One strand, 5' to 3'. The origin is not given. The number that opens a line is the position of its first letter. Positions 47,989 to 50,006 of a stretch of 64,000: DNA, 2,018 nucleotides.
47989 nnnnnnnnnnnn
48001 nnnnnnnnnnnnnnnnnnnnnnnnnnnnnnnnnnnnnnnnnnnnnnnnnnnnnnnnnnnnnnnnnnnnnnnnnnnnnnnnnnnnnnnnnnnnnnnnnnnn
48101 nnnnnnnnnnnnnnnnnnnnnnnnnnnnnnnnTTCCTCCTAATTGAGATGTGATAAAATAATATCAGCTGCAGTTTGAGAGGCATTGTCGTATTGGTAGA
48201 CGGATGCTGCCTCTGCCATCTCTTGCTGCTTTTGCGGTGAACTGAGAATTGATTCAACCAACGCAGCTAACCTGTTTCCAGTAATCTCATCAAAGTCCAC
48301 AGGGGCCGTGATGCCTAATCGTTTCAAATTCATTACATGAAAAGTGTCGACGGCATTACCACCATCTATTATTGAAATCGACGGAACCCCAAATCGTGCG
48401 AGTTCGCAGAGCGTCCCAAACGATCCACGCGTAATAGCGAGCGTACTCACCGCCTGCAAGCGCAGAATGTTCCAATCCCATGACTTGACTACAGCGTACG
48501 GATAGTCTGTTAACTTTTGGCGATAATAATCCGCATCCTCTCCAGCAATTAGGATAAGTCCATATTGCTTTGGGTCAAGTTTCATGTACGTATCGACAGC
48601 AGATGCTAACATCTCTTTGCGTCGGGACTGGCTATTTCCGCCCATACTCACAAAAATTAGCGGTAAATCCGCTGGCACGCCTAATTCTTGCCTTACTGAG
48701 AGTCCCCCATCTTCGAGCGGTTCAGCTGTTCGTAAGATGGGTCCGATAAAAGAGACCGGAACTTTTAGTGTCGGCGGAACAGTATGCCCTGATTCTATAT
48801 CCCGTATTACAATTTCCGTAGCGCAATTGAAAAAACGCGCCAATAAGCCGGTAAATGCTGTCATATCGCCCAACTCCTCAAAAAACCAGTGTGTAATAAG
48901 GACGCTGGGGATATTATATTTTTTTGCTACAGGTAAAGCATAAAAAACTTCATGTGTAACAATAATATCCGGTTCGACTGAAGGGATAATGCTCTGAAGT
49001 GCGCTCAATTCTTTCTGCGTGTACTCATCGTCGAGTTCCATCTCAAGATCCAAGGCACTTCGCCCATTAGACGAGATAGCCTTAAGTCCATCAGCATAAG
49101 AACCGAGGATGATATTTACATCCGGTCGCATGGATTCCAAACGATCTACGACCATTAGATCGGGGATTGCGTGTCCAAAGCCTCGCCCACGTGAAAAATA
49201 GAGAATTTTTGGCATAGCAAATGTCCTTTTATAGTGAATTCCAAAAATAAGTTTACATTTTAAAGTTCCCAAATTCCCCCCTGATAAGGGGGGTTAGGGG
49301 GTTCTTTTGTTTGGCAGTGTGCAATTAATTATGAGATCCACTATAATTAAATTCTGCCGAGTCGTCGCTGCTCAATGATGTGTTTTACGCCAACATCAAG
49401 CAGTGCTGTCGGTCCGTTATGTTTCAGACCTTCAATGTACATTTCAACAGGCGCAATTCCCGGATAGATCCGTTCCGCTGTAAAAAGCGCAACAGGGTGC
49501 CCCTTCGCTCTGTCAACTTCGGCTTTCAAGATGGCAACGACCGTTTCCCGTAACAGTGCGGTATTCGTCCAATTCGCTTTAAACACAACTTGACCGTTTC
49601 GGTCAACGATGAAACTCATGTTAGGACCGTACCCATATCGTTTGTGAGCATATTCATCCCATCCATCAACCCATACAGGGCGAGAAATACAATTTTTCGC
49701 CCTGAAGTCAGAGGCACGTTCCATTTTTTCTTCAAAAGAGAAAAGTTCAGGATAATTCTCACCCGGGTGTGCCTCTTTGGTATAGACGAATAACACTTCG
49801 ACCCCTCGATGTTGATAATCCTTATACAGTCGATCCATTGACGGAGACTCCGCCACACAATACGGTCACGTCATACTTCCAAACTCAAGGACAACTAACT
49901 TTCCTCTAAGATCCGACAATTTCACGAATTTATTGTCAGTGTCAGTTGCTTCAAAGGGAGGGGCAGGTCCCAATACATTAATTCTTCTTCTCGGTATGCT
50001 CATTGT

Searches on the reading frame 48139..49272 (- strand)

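Call 40: search_protein_families(library=pfam, proteins=[window:48139-49272:-], max_evalue=0.001)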
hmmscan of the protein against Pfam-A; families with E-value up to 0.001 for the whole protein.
window:48139-49272:- (377 aa): 1 family
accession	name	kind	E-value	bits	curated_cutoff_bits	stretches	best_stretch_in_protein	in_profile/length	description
PF04101.22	Glyco_tran_28_C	-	4.3e-08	33.8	22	1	216-358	8-156/166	Glycosyltransferase family 28 C-terminal domain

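Call 91: search_protein_families(library=ncbifam, proteins=[window:48139-49272:-], max_evalue=0.01)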
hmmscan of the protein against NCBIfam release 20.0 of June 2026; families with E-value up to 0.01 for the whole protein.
window:48139-49272:- (377 aa): 4 families
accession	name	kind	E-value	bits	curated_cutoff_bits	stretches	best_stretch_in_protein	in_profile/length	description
TIGR01133.1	murG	equivalog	3.6e-07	29.5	250.25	1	228-372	205-353/353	undecaprenyldiphospho-muramoylpentapeptide beta-N-acetylglucosaminyltransferase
TIGR01426.2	MGT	subfamily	8.2e-05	21.8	260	1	202-375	225-390/393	macrolide family glycosyltransferase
TIGR00661.1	MJ1255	subfamily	0.00049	19.5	195.9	0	22-127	1-120/321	MJ1255/VC2487 family glycosyltransferase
NF033129.1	macro_glyco_Mgt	subfamily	0.001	18.2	700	1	206-376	229-392/393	macrolide-inactivating glycosyltransferase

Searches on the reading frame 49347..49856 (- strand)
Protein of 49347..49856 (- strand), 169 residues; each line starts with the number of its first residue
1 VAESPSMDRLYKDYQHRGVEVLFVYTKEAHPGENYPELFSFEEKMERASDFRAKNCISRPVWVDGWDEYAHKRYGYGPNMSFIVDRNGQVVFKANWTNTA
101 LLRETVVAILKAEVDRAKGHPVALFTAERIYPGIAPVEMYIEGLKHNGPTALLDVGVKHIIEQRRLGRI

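Call 91: search_protein_families(library=ncbifam, proteins=[window:49347-49856:-], max_evalue=0.01)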
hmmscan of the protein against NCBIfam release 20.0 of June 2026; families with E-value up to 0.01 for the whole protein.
window:49347-49856:- (169 aa): 3 families
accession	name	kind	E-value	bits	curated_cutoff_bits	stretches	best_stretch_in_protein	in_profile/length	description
NF038285.1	deiodinase_rel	hypoth_equivalog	1.6e-07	31.1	250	1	4-94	223-324/347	deiodinase family protein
NF002854.0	PRK03147.1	subfamily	0.0019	18.1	170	0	3-30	80-107/176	thiol-disulfide oxidoreductase ResA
TIGR01683.1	thiS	equivalog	0.0078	16.5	37.45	0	74-112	23-60/64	sulfur carrier protein ThiS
